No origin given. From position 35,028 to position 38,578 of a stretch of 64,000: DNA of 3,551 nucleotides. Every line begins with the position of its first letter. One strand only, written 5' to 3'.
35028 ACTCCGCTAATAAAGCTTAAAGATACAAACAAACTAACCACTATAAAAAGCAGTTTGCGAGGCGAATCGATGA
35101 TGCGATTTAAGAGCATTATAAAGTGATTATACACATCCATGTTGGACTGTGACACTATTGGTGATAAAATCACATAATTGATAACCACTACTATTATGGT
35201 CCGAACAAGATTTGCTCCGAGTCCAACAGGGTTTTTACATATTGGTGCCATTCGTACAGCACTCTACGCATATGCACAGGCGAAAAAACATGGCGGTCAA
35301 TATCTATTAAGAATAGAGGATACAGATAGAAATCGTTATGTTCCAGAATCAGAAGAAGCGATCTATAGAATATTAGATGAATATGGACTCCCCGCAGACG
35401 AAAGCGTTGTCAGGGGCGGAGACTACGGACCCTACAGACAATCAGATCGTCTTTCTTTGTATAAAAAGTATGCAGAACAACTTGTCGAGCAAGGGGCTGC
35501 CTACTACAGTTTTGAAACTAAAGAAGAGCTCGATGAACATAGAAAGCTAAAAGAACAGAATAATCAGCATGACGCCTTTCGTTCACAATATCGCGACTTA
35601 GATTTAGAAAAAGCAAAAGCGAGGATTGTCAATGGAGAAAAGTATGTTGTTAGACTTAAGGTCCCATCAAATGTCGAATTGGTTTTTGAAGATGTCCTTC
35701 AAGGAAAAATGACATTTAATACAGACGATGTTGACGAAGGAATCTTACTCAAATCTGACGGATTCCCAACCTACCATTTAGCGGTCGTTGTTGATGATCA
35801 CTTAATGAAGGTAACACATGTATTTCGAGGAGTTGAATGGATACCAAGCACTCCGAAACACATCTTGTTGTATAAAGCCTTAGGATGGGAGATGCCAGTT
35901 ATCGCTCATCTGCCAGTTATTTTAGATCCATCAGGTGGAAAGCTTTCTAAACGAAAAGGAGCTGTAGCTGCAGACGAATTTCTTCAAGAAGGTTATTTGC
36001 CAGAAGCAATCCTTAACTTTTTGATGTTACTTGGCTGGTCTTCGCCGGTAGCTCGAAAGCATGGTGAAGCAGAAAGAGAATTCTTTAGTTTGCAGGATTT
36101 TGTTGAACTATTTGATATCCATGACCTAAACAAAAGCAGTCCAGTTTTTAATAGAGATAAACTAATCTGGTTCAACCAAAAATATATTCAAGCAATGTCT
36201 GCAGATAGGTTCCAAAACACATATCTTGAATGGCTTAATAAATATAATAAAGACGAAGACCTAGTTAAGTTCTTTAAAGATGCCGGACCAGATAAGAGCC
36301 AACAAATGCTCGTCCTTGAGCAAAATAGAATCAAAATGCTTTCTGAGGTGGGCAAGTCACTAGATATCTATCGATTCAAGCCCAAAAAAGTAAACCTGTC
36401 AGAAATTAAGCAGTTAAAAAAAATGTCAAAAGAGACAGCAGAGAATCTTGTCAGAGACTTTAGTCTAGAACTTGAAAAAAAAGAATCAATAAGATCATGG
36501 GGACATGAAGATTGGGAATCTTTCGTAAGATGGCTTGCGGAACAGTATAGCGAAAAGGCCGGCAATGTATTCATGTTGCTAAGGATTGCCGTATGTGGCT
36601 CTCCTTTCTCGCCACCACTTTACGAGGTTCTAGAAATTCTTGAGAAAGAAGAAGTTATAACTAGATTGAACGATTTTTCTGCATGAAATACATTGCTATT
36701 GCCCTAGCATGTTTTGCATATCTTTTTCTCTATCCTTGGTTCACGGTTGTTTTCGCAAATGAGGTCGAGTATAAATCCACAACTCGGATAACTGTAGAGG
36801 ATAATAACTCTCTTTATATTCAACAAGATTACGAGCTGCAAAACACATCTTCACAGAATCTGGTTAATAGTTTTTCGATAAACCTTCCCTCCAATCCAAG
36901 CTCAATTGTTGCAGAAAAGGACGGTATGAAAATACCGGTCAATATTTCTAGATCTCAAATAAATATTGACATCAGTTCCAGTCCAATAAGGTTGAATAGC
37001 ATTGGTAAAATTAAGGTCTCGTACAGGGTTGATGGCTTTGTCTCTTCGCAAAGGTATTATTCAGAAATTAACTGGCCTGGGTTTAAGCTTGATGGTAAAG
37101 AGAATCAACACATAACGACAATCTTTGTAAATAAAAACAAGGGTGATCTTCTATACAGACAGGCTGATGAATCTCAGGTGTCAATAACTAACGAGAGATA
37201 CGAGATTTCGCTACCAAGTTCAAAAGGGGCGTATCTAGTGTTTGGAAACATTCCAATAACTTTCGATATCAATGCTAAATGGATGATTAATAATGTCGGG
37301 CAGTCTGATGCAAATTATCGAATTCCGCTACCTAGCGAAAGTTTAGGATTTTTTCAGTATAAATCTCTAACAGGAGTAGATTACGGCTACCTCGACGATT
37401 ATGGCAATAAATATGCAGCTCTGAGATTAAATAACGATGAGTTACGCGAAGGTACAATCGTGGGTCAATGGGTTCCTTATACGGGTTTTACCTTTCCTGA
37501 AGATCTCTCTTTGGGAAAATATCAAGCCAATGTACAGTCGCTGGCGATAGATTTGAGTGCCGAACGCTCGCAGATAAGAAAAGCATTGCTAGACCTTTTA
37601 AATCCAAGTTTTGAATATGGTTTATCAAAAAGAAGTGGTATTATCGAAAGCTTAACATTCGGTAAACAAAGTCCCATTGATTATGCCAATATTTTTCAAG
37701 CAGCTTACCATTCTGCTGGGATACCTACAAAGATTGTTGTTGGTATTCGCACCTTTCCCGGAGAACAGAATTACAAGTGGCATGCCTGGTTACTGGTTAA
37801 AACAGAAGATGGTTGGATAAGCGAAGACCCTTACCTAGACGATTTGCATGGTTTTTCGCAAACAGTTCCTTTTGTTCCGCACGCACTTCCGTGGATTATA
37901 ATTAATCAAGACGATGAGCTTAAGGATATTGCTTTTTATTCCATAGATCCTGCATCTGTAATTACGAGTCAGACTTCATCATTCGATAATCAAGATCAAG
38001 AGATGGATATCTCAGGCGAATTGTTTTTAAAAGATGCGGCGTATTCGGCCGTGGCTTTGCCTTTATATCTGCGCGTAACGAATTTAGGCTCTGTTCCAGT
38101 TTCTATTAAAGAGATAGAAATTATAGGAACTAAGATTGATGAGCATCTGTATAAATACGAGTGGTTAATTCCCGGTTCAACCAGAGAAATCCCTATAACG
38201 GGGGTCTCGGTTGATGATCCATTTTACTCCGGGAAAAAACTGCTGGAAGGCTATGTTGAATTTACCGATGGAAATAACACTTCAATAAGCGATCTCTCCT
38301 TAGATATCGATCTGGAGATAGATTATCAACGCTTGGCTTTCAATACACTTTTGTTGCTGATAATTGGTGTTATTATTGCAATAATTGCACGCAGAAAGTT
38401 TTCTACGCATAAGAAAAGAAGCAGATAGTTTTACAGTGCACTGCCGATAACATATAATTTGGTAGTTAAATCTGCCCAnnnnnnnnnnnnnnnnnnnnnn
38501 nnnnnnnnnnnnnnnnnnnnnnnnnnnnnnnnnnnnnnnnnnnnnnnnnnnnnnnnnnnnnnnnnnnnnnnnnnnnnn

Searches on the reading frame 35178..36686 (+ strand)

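Call 26: search_protein_families(library=pfam, proteins=[window:35178-36686:+], max_evalue=0.01)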
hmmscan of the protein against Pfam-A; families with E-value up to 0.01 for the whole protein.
window:35178-36686:+ (502 aa): 2 families
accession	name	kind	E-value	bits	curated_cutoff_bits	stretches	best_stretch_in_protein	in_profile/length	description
PF00749.27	tRNA-synt_1c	-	3.9e-97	325.4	23.4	1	7-331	1-314/314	tRNA synthetases class I (E and Q), catalytic domain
PF19269.4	Anticodon_2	-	1.7e-19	71.1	23.6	1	369-499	11-139/141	Anticodon binding domain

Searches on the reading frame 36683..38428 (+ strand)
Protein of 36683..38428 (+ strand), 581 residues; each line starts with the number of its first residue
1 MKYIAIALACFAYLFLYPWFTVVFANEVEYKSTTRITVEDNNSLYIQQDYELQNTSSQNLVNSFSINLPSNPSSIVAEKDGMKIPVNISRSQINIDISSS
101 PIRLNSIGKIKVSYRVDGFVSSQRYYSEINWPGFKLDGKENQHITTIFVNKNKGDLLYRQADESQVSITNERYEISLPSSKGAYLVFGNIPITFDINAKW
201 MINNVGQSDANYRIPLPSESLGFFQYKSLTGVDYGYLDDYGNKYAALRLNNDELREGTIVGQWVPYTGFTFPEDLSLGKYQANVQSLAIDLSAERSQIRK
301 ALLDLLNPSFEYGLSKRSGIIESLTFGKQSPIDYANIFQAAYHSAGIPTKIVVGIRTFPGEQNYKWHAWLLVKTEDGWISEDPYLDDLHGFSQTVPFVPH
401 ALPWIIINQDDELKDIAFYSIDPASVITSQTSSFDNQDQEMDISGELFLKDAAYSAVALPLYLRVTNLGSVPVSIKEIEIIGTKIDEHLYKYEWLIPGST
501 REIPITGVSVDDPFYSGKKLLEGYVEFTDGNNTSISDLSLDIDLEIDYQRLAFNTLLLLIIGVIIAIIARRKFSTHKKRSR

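Call 26: search_protein_families(library=pfam, proteins=[window:36683-38428:+], max_evalue=0.01)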
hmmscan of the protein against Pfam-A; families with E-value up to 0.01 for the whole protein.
window:36683-38428:+ (581 aa): 2 families
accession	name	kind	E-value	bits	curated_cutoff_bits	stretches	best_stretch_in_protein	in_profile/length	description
PF01841.26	Transglut_core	-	1e-07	32.6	23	1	306-383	25-108/108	Transglutaminase-like superfamily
PF02706.20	Wzz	-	0.0034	18.1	25.5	0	8-61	19-79/91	Chain length determinant protein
